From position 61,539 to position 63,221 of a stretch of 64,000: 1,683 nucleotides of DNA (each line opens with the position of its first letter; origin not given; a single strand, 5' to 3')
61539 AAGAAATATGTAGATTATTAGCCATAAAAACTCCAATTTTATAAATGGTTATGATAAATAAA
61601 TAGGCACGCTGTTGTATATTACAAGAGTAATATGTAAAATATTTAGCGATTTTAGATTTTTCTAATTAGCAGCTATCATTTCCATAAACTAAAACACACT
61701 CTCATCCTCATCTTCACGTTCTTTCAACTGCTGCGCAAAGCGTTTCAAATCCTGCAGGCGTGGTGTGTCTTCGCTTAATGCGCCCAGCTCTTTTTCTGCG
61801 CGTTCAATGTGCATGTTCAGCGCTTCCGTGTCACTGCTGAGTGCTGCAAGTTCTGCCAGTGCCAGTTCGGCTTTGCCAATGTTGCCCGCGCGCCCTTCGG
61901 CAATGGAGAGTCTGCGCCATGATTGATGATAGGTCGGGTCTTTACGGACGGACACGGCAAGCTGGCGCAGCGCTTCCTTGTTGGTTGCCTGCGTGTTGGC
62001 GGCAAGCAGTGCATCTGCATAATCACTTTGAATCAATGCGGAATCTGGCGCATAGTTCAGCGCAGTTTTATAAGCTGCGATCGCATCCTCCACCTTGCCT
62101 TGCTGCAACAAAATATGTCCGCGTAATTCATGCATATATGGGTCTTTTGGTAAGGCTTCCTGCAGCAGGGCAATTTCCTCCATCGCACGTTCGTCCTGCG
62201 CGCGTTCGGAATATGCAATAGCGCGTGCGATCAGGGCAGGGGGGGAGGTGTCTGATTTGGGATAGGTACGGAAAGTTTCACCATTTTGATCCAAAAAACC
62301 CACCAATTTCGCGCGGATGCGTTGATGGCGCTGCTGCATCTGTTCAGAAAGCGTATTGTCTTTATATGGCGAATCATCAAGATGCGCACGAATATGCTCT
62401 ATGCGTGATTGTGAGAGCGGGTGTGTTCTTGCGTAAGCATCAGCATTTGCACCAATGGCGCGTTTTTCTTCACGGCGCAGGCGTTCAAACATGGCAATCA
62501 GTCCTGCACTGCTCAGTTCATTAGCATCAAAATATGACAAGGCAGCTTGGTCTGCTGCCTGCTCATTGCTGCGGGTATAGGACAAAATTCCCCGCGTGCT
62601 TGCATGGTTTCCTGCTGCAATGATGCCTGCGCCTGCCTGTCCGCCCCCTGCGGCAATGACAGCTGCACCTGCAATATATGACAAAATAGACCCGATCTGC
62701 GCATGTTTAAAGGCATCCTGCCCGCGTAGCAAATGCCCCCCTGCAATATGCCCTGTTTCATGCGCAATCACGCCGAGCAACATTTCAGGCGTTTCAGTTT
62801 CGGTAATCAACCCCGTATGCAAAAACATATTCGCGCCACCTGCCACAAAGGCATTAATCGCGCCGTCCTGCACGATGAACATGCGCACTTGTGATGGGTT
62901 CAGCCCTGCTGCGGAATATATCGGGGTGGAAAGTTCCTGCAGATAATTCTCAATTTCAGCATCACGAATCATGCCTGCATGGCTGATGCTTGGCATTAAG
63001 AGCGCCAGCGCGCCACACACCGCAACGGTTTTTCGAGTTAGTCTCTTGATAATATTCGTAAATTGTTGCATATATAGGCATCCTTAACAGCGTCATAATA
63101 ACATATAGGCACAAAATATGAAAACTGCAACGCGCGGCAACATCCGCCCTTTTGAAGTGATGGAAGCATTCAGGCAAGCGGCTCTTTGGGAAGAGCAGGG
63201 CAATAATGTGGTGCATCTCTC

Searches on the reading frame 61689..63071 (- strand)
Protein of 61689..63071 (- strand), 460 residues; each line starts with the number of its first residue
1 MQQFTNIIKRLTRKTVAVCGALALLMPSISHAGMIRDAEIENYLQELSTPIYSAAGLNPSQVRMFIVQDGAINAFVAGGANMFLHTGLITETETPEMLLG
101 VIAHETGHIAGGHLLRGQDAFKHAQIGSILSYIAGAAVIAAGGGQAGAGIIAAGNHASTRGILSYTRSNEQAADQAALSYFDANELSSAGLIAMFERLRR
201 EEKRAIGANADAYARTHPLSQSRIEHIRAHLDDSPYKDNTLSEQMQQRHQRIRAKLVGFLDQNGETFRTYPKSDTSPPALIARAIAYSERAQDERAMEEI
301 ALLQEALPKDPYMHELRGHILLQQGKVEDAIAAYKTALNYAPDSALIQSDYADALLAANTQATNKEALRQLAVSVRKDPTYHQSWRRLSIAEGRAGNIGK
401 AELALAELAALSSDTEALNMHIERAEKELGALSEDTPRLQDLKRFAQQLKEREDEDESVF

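Call 98: search_protein_families(library=pfam, proteins=[window:61689-63071:-], max_evalue=0.00001)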
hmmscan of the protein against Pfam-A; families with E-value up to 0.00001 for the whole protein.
window:61689-63071:- (460 aa): 6 families
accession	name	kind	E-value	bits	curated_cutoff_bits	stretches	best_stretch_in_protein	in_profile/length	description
PF01435.24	Peptidase_M48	-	5.6e-26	91.9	20.3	1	42-229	5-184/186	Peptidase family M48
PF23914.1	TPR_CcmH_CycH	-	5e-09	36.6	42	1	278-407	13-146/158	Cytochrome c-type biogenesis protein H TPR domain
PF14559.12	TPR_19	-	1.4e-08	35.4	25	0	321-372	1-52/68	Tetratricopeptide repeat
PF13414.12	TPR_11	-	2.2e-07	30.9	26.8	1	318-355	1-38/42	TPR repeat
PF07719.23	TPR_2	-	1.2e-06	28.6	27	0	314-343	4-33/34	Tetratricopeptide repeat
PF13431.12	TPR_17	-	5.5e-06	26.7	24.4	0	308-332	10-34/34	Tetratricopeptide repeat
